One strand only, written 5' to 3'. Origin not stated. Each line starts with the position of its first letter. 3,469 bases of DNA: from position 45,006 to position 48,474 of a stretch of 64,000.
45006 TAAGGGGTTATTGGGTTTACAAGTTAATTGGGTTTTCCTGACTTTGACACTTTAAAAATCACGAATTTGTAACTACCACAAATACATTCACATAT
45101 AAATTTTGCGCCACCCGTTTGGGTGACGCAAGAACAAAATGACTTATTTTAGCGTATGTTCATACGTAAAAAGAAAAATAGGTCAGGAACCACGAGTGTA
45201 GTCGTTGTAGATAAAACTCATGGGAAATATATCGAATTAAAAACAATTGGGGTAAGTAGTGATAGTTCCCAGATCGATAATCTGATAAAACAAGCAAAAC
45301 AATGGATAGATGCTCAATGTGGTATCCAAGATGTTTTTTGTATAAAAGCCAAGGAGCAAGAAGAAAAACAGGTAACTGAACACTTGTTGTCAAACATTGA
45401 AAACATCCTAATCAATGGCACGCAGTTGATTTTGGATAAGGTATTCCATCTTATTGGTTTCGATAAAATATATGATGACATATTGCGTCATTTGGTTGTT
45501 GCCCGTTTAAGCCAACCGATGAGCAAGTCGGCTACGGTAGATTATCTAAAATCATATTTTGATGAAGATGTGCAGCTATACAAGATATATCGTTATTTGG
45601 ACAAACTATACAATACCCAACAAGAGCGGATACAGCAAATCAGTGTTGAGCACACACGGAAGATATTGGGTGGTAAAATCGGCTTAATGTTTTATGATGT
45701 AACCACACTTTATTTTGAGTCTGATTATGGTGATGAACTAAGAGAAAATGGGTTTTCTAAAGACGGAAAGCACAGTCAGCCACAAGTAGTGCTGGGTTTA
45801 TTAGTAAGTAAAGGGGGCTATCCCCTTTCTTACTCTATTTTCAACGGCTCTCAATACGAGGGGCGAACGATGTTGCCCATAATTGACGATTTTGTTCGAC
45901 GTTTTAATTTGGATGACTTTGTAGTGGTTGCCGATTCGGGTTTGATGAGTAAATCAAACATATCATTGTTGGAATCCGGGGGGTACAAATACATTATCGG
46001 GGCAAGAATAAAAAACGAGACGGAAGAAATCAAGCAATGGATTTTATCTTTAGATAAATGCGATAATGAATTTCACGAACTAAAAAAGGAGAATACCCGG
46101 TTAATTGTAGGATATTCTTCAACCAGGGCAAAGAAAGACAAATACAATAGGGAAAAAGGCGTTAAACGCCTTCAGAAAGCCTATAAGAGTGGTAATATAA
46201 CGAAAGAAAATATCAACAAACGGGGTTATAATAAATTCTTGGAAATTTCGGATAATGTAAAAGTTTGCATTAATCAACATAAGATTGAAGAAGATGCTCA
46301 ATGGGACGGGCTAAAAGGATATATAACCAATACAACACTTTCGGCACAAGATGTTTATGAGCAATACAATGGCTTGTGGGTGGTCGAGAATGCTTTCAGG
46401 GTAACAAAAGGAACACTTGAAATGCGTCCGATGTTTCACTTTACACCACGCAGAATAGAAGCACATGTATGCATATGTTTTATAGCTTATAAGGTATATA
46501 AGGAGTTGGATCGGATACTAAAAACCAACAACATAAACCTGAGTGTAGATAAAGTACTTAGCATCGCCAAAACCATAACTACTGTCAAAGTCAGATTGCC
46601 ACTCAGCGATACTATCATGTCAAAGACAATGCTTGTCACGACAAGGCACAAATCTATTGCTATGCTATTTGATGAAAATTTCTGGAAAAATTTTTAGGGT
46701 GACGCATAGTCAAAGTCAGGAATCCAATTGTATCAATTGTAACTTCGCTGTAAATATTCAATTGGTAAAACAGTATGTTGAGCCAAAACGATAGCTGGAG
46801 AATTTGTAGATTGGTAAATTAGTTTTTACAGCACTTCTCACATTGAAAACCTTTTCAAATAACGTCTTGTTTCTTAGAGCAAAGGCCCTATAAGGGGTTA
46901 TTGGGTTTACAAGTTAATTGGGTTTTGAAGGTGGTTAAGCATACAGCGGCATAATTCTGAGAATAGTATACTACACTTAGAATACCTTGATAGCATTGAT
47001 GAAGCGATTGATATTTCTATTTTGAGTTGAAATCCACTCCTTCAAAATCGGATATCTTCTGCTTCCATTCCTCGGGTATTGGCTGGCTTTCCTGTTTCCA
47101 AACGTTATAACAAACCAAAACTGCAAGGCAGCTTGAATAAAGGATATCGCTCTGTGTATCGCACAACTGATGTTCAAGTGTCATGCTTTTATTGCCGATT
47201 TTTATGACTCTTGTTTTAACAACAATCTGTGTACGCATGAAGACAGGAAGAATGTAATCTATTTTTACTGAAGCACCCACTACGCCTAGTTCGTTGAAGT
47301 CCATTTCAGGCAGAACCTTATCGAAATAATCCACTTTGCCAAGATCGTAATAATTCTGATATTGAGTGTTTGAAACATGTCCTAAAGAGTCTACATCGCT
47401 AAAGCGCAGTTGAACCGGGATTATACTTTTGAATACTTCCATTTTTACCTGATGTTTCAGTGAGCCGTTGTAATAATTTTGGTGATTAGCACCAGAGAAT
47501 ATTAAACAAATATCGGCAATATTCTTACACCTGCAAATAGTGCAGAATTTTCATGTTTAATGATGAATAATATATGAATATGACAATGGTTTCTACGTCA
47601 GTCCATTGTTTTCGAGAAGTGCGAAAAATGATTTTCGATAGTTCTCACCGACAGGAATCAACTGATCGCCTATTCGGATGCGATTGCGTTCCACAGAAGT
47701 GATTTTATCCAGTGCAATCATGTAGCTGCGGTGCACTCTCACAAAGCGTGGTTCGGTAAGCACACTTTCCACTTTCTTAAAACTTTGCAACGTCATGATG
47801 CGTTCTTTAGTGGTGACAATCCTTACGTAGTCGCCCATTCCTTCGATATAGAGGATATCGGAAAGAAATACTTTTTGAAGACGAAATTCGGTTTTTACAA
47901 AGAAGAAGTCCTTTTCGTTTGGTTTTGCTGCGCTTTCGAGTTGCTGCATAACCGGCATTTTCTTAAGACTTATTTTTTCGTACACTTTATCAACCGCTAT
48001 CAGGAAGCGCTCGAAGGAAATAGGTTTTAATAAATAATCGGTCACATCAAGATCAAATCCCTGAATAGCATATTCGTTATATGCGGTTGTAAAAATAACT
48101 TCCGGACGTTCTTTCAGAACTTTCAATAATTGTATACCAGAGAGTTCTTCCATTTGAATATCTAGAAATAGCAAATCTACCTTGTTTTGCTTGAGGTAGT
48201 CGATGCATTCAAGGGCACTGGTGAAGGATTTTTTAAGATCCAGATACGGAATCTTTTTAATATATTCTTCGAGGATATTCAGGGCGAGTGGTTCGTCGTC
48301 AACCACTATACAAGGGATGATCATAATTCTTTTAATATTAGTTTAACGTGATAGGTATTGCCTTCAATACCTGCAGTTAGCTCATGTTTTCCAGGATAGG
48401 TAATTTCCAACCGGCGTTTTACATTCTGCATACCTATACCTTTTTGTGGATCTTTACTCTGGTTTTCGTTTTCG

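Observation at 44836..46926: IS1634-family insertion with a ~206-211 bp target-site duplication copying the 3' end of the protease gene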

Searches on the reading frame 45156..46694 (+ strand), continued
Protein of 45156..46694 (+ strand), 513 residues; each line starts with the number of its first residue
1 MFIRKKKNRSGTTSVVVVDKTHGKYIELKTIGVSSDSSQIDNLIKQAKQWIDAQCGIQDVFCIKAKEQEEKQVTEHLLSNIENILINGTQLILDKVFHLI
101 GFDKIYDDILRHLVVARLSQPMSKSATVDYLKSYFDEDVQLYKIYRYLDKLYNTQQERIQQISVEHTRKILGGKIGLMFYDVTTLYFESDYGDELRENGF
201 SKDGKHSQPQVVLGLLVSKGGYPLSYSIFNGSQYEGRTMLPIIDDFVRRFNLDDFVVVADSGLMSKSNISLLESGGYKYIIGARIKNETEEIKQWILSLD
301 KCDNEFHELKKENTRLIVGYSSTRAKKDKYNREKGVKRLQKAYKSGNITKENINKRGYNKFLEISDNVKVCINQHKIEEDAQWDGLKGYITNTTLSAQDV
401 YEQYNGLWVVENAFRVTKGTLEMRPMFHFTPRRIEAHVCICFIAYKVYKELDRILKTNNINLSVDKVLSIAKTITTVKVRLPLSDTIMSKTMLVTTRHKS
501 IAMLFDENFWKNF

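Call 69: get_annotated_region(hit=H17, flank=3000)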
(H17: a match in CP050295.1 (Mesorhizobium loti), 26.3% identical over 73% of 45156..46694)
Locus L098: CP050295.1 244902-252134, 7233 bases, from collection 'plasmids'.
description: Mesorhizobium loti strain 582 plasmid p_1, complete sequence
organism: Mesorhizobium loti (NCBI taxid 381)
taxonomy: Bacteria; Pseudomonadota; Alphaproteobacteria; Hyphomicrobiales; Phyllobacteriaceae; Mesorhizobium; Mesorhizobium loti
host: -; source: Oxytropis kamtschatica,cell culture,root nodule; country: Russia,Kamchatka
typing (MOB-suite, as given by PLSDB): non-mobilizable; mating-pair formation MPF_T
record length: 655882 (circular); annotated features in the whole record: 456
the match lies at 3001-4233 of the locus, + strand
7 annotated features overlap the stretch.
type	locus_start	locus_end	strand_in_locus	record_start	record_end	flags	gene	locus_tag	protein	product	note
CDS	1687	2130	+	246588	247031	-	-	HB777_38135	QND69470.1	ASCH domain-containing protein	-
CDS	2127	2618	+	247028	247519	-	-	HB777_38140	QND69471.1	hypothetical protein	-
CDS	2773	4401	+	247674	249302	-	-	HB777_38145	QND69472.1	IS1634 family transposase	-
CDS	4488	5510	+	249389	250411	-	-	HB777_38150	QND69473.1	GNAT family N-acetyltransferase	-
CDS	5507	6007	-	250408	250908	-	-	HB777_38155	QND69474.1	ASCH domain-containing protein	-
CDS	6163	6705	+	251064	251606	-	-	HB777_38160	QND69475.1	AAA family ATPase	-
CDS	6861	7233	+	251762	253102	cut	-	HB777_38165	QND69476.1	DUF4365 domain-containing protein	-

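Call 70: get_annotated_region(hit=H19, flank=3000)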
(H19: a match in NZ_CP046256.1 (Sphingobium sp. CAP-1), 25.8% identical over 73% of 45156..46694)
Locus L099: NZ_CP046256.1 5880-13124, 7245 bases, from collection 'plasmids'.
description: Sphingobium sp. CAP-1 plasmid p3, complete sequence
organism: Sphingobium sp. CAP-1 (NCBI taxid 2676077)
taxonomy: Bacteria; Pseudomonadota; Alphaproteobacteria; Sphingomonadales; Sphingomonadaceae; Sphingobium; Sphingobium sp. CAP-1
host: -; source: cell culture,activated sludge of wastewater treatment plants; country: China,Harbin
typing (MOB-suite, as given by PLSDB): conjugative; relaxase MOBF; mating-pair formation MPF_F
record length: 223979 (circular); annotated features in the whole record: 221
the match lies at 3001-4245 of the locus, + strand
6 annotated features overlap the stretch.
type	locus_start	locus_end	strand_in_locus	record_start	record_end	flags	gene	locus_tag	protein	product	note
CDS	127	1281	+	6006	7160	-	-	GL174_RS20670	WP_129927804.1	serine hydrolase domain-containing protein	-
CDS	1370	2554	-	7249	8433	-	-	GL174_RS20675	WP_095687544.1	alpha/beta fold hydrolase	-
CDS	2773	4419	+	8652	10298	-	-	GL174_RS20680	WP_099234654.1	IS1634 family transposase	-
CDS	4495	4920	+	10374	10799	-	-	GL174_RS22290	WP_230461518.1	hypothetical protein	-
CDS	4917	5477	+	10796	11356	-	-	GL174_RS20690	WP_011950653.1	recombinase family protein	GO:0006310 - DNA recombination [Evidence IEA]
CDS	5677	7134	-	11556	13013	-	-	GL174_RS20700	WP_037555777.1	multicopper oxidase domain-containing protein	-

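Call 71: get_annotated_region(hit=H9, flank=3000)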
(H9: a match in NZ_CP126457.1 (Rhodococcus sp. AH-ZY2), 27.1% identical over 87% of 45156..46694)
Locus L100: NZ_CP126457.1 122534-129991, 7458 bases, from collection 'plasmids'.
description: Rhodococcus sp. AH-ZY2 plasmid unnamed1, complete sequence
organism: Rhodococcus sp. AH-ZY2 (NCBI taxid 3047468)
taxonomy: Bacteria; Actinomycetota; Actinomycetes; Mycobacteriales; Nocardiaceae; Rhodococcus; Rhodococcus sp. AH-ZY2
host: -; source: single cell,soil; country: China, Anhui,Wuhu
typing (MOB-suite, as given by PLSDB): conjugative; relaxase MOBF,MOBP; mating-pair formation MPF_T
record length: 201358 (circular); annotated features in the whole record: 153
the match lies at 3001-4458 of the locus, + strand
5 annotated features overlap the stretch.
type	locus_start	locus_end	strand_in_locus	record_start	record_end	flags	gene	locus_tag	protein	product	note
CDS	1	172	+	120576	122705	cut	-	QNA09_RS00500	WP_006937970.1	DNA methyltransferase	GO:0006306 - DNA methylation [Evidence IEA]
CDS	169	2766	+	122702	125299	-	-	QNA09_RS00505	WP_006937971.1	DEAD/DEAH box helicase family protein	-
CDS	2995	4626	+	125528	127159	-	-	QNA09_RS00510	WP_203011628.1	IS1634 family transposase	-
CDS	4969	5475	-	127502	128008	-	-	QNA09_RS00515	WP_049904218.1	hypothetical protein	-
CDS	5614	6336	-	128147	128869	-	-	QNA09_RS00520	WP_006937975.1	YfbU family protein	-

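Call 72: get_annotated_region(hit=H5, flank=3000)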
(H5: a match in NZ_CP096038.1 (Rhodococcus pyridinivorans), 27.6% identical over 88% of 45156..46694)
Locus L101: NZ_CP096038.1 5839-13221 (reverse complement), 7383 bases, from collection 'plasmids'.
description: Rhodococcus pyridinivorans strain Y6 plasmid unnamed3, complete sequence
organism: Rhodococcus pyridinivorans (NCBI taxid 103816)
taxonomy: Bacteria; Actinomycetota; Actinomycetes; Mycobacteriales; Nocardiaceae; Rhodococcus; Rhodococcus pyridinivorans
host: -; source: cell culture,soil; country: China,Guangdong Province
typing (MOB-suite, as given by PLSDB): non-mobilizable
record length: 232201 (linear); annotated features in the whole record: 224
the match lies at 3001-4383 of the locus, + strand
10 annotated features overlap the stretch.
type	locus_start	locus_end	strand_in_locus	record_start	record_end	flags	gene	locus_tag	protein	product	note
CDS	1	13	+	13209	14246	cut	-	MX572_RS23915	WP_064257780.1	DUF3560 domain-containing protein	-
CDS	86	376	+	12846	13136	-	-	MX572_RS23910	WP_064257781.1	hypothetical protein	-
CDS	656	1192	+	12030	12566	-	-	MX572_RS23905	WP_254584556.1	3'-5' exonuclease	-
CDS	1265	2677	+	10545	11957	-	-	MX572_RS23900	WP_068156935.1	HEPN domain-containing protein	-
CDS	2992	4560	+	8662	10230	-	-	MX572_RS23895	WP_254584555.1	IS1634 family transposase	-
CDS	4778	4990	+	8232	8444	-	-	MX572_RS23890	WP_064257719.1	hypothetical protein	-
CDS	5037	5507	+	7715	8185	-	-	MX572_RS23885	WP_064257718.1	hypothetical protein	-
CDS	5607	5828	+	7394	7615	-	-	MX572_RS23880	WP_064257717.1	hypothetical protein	-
CDS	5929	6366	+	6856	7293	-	-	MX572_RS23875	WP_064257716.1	helix-turn-helix domain-containing protein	-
CDS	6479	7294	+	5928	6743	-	-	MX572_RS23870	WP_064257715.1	N-formylglutamate amidohydrolase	-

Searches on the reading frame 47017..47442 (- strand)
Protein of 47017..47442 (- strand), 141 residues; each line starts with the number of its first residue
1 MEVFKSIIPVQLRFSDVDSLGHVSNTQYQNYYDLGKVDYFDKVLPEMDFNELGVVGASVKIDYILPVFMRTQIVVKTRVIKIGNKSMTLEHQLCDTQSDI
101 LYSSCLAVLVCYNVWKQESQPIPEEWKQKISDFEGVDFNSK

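Call 5: search_protein_families(library=pfam, proteins=[window:47017-47442:-])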
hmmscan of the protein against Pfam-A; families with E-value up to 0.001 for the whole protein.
window:47017-47442:- (141 aa): 2 families
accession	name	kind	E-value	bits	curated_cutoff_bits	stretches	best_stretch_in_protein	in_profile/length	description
PF13279.12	4HBT_2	-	6.5e-15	56.1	25.5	1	13-129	2-121/122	Thioesterase-like superfamily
PF03061.28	4HBT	-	1e-07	32.6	20.6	1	21-97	2-74/79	Thioesterase superfamily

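Call 13: find_encoding_contigs(protein=window:47017-47439:-, flank=6000, max_places=10)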
Protein window:47017-47439:- (140 aa): no gene with exactly this product is on record in the collection.

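Call 15: find_encoding_contigs(protein=window:47020-47442:-, flank=6000, max_places=10)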
Protein window:47020-47442:- (141 aa): 2 contigs read that carry it; 1 place shown.
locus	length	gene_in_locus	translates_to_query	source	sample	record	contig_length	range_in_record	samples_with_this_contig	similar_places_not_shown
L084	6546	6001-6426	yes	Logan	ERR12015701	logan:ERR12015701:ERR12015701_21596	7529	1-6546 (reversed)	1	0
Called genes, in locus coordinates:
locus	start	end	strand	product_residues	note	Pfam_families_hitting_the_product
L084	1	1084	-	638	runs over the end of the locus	PF08439:Peptidase_M3_N, PF01432:Peptidase_M3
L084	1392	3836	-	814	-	PF13620:CarboxypepD_reg, PF13715:CarbopepD_reg_2, PF07715:Plug, PF14905:OMP_b-brl_3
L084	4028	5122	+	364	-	PF06580:His_kinase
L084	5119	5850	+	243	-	PF00072:Response_reg, PF04397:LytTR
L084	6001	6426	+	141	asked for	PF13279:4HBT_2, PF03061:4HBT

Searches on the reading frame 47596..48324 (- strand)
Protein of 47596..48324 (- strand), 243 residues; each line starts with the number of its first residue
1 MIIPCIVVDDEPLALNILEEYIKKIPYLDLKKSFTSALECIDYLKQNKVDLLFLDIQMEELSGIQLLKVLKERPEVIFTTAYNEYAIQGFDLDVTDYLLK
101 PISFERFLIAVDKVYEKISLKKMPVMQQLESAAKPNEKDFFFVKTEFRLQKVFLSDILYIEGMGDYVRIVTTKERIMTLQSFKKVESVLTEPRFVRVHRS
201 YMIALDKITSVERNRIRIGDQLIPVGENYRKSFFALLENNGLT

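Call 25: find_encoding_contigs(protein=window:47596-48324:-, flank=6000, max_places=10)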
Protein window:47596-48324:- (243 aa): 2 contigs read that carry it; 1 place shown.
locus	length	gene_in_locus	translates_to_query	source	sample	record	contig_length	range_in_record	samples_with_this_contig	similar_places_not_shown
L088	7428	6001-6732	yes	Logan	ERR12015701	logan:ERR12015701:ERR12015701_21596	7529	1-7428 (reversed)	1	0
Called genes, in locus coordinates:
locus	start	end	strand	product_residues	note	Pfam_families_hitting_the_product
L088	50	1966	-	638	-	PF08439:Peptidase_M3_N, PF01432:Peptidase_M3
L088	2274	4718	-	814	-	PF13620:CarboxypepD_reg, PF13715:CarbopepD_reg_2, PF07715:Plug, PF14905:OMP_b-brl_3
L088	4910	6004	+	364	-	PF06580:His_kinase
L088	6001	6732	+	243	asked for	PF00072:Response_reg, PF04397:LytTR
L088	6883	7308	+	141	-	PF13279:4HBT_2, PF03061:4HBT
